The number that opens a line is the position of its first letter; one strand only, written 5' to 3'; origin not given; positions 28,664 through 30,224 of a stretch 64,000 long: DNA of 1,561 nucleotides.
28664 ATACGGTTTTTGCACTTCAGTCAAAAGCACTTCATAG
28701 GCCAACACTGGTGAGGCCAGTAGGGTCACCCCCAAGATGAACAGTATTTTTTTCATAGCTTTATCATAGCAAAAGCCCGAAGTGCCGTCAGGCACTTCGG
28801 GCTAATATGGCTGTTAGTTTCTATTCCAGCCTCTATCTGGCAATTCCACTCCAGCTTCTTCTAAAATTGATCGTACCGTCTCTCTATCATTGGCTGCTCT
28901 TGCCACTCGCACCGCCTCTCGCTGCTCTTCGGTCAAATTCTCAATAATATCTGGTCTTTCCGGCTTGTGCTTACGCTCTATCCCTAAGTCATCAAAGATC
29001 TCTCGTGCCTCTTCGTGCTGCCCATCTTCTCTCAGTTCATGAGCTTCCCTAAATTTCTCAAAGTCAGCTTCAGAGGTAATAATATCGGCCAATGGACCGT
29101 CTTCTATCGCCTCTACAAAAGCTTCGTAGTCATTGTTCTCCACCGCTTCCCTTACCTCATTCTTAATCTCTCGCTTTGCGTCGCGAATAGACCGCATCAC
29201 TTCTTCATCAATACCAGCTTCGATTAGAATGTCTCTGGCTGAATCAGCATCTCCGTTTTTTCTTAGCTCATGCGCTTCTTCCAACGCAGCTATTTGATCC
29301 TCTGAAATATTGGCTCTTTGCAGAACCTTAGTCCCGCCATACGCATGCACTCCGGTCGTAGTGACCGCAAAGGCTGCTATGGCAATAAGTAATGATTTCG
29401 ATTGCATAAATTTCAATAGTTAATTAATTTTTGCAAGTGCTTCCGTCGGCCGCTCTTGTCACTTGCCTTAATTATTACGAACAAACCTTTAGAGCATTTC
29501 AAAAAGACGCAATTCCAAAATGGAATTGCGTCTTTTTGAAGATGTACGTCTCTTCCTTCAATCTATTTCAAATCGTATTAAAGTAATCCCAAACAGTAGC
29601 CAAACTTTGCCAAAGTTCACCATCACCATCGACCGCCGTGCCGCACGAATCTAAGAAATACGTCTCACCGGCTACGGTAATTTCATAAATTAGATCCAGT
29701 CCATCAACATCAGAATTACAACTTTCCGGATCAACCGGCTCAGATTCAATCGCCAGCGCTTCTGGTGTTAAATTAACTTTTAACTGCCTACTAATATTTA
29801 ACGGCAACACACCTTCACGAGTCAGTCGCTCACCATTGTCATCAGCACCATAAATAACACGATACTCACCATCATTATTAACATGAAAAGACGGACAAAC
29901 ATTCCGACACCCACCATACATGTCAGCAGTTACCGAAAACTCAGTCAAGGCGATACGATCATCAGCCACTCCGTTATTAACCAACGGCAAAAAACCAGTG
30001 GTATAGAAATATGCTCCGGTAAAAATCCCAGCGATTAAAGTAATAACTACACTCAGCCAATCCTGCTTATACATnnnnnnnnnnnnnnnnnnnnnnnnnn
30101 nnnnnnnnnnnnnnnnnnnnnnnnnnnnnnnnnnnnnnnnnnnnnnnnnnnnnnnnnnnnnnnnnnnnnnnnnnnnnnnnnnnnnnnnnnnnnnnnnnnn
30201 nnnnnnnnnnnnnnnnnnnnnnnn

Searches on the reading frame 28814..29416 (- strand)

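Call 71: search_protein_families(library=pfam, proteins=[window:28814-29416:-], max_evalue=0.1)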
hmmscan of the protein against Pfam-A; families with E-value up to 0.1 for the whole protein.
window:28814-29416:- (200 aa): 6 families
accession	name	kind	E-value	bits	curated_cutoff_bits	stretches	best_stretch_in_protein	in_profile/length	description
PF19986.4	DUF6422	-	0.00061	20.3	25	1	159-194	5-42/94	Family of unknown function (DUF6422)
PF21545.3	T7SS_EccA1_N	-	0.0065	16.2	27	0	101-147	191-234/272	T7SS, ESX-1 secretion system protein EccA1, N-terminal domain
PF04778.17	LMP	-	0.012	15.9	26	1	76-180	15-121/158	LMP repeated region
PF20310.4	HTH_Tnp_2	-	0.014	15.7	23.8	0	59-106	47-96/131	Transposon related HTH domain protein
PF13428.12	TPR_14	-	0.017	16.2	23.5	0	125-144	8-27/44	Tetratricopeptide repeat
PF21458.3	SelB-wing_1_3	-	0.069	13.3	27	0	170-199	9-38/48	Selenocysteine-specific elongation factor, winged helix 1/3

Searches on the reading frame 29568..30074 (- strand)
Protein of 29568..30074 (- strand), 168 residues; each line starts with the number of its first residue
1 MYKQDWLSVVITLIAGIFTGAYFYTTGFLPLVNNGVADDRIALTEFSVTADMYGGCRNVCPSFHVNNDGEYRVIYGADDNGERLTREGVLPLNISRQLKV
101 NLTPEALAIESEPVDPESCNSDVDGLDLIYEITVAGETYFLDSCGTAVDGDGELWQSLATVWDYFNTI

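Call 71: search_protein_families(library=pfam, proteins=[window:29568-30074:-], max_evalue=0.1)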
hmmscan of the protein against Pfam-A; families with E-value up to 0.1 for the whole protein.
window:29568-30074:- (168 aa): 1 family
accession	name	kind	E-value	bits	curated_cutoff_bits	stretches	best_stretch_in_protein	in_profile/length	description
PF13785.11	DUF4178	-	0.083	13.5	25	0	92-165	42-110/136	Domain of unknown function (DUF4178)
